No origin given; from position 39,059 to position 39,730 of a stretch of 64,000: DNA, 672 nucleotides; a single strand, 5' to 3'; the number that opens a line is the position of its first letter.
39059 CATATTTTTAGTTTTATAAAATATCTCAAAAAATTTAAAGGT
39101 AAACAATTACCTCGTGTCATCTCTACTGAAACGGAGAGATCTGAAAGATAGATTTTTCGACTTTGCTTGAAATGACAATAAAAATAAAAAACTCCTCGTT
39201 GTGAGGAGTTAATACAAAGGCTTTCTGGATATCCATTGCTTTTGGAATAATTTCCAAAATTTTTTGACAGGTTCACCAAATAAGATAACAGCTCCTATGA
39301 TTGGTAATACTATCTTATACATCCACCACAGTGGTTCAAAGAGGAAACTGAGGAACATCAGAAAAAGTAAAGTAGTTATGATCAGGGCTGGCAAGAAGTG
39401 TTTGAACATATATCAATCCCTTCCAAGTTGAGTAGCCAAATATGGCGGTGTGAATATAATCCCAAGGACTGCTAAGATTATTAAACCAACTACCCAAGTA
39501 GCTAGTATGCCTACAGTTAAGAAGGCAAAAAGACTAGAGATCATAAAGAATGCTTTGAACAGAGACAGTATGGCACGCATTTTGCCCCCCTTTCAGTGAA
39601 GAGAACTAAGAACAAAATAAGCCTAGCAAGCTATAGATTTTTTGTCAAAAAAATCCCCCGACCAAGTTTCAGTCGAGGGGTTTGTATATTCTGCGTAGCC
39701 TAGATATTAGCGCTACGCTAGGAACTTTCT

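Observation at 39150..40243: Minus-strand cassette: 141-aa basic protein then a promoter overlapping its terminator and two co-transcribed 2-TM mini-proteins (55 and 66 aa)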

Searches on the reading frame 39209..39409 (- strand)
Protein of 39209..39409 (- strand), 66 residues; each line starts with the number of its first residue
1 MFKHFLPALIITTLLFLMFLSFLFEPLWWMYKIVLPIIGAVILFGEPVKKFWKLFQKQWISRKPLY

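Call 7: search_protein_families(library=pfam, proteins=[window:39209-39409:-], max_evalue=10)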
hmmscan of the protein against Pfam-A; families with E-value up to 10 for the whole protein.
window:39209-39409:- (66 aa): 1 family
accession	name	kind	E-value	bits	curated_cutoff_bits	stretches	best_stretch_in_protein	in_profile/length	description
PF09685.15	DUF4870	-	0.023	15.2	25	1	8-41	57-90/107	Domain of unknown function (DUF4870)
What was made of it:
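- A weak DUF4870 hit for the 66-aa protein falls on the second half of that profile, positions 57-90 of 107 (call 7).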

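Call 8: search_protein_families(library=phrogs, proteins=[window:39209-39409:-], max_evalue=10)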
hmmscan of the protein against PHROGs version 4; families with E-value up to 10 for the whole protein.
window:39209-39409:- (66 aa): 4 families
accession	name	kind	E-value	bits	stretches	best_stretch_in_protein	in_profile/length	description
phrog_991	-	tail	0.074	11.5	1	10-59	631-677/1966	tail length tape measure protein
phrog_4929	-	unknown function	1.1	10.5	1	12-60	42-90/113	-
phrog_22328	-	unknown function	1.6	10.1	1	9-44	28-61/72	-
phrog_6801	-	unknown function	4.7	6.3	1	7-45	578-616/625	-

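Call 9: search_protein_families(library=ncbifam, proteins=[window:39209-39409:-], max_evalue=10)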
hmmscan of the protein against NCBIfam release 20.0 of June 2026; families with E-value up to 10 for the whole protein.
window:39209-39409:- (66 aa): 0 families

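Call 10: search_protein_families(library=padloc, proteins=[window:39209-39409:-], max_evalue=10)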
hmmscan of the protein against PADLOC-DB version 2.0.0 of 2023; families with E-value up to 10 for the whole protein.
window:39209-39409:- (66 aa): 0 families
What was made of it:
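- No hits to any holin or toxin family in Pfam, PHROGs, NCBIfam or PADLOC (calls 7-10). No family hits (calls 7-10).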

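Call 23: find_homologous_proteins(query=A2, max_evalue=1)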
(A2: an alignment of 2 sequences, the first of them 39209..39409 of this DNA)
Query A2 (2 sequences): 1 candidates shared short words with the query, none scored E <= 1.

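Call 42: find_related_loci(query=A2, collection=viral_contigs, flank=5000)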
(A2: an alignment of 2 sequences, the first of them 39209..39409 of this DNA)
Query A2 (66 aa) in viral_contigs; peptide patterns used: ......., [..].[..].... (x = any residue, [..] = any of these).
17 stretches matched a pattern, but none encodes a relative of the query by tblastn (E <= 1e-3).

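Call 44: find_related_loci(query=A2, collection=metagenome_contigs, flank=5000)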
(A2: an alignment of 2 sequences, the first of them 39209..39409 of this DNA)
Query A2 (66 aa) in metagenome_contigs; peptide patterns used: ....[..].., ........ (x = any residue, [..] = any of these).
92 stretches matched a pattern; 1 encode a relative of the query (tblastn E <= 1e-3); 1 distinct loci.
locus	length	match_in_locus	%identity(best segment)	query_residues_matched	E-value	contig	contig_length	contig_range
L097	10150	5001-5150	68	1-50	1e-17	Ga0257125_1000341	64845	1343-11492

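Call 72: search_solved_structures(query=window:39209-39409:-, max_evalue=10)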
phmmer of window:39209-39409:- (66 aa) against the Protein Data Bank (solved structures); distinct sequences matched with E-value up to 10: 3.
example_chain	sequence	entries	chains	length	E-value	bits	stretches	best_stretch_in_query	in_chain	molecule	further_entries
7vcf_O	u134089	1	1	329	0.42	14.6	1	10-63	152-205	Tic35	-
7xzi_5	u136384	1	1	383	0.45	14.5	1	10-63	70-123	Ctap5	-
7wvt_A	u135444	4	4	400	1.7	12.7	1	20-62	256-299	Phosphatidylinositol transfer protein CSR1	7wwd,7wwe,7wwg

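Call 74: search_dna_similar(query=window:39209-39409:-, collection=phages, mode=protein, max_evalue=0.1, max_rows=8)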
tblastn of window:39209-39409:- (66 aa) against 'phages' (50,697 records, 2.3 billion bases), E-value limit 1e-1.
No match.

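Call 77: search_dna_similar(query=window:39209-39409:-, collection=plasmids, mode=protein, max_evalue=0.1, max_rows=8)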
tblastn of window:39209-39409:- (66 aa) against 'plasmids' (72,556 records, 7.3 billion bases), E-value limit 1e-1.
No match.

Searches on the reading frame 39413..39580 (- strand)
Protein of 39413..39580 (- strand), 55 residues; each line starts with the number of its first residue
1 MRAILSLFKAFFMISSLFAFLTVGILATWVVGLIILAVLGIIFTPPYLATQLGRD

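Call 7: search_protein_families(library=pfam, proteins=[window:39413-39580:-], max_evalue=10)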
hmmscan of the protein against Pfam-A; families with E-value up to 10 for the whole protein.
window:39413-39580:- (55 aa): 3 families
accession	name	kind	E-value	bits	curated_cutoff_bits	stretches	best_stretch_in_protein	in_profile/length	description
PF12669.12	FeoB_associated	-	1.4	9.7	27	1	27-43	1-17/44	FeoB-associated Cys-rich membrane protein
PF06645.18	SPC12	-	2.8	8.6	23.6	1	9-47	18-56/71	Microsomal signal peptidase 12 kDa subunit (SPC12)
PF23489.1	V-ATPase_su_f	-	3.7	8.2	27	1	30-44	18-32/78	V-type proton ATPase subunit f-like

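Call 8: search_protein_families(library=phrogs, proteins=[window:39413-39580:-], max_evalue=10)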
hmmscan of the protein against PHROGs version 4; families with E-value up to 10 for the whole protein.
window:39413-39580:- (55 aa): 2 families
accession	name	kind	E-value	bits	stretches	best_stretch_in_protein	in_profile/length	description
phrog_27887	-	unknown function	0.45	11.5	1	33-51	25-44/59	-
phrog_37706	-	unknown function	0.52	11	1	22-39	10-27/39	-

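Call 9: search_protein_families(library=ncbifam, proteins=[window:39413-39580:-], max_evalue=10)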
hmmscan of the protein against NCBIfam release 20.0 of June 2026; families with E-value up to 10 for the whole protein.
window:39413-39580:- (55 aa): 0 families

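Call 10: search_protein_families(library=padloc, proteins=[window:39413-39580:-], max_evalue=10)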
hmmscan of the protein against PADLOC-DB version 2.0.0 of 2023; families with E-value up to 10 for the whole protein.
window:39413-39580:- (55 aa): 0 families

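Call 22: find_homologous_proteins(query=A1, max_evalue=1)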
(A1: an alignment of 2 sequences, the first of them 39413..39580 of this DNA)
Query A1 (2 sequences) (55 aa, profile of the alignment): 2 proteins with E <= 1 among 13 candidates.
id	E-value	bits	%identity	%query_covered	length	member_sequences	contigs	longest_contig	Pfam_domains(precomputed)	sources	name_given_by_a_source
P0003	2.0e-28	116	60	95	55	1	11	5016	-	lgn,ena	-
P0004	2.5e-20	90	100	78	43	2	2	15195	-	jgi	-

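Call 43: find_related_loci(query=A1, collection=viral_contigs, flank=5000)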
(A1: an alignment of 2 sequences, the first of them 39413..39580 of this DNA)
Query A1 (55 aa) in viral_contigs; peptide patterns used: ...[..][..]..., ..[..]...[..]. (x = any residue, [..] = any of these).
253 stretches matched a pattern, but none encodes a relative of the query by tblastn (E <= 1e-3).
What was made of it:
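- Only lineages A and B are found among 5.8 billion protein clusters (calls 22, 23), in the JGI metagenome DNA scan (call 44) and in IMG/VR (calls 42, 43).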

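Call 63: predict_structure(alignment_id=A6)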
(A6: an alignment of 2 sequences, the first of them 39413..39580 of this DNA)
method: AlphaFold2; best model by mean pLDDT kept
length: 55 residues; sequences in the alignment: 2
mean_pLDDT: 91.3   pTM: 0.51
mean pLDDT of the five models: 91.3, 89.5, 86.9, 86.7, 86.0
residues with pLDDT >= 90: 41; 70-90: 13; 50-70: 1; < 50: 0
segments of 3 or more residues with pLDDT < 50: none
pLDDT, mean of each block of 10 residues (from residue 1): 91 96 96 96 86 75
secondary structure, 60 per line:
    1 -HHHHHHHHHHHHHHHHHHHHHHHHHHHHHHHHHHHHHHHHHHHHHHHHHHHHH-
elements in order: H2-54
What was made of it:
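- Checked: AF2 gives one continuous helix over residues 2-54 with pLDDT 91 (call 63).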

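Call 73: search_solved_structures(query=A6, max_evalue=10)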
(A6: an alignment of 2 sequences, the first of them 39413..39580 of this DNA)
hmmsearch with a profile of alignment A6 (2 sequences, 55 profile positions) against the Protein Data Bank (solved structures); distinct sequences matched with E-value up to 10: 1.
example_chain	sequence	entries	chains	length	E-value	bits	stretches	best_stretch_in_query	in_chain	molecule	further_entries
8q3v_G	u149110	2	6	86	1.2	12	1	23-43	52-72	Tetrahydromethanopterin S-methyltransferase subunit G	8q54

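Call 75: search_dna_similar(query=window:39413-39580:-, collection=phages, mode=protein, max_evalue=0.1, max_rows=8)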
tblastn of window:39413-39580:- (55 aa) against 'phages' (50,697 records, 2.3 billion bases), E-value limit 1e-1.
No match.
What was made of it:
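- On Class II holin: There are no relatives in IMG/VR or GenBank phages (calls 42, 43, 74, 75).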
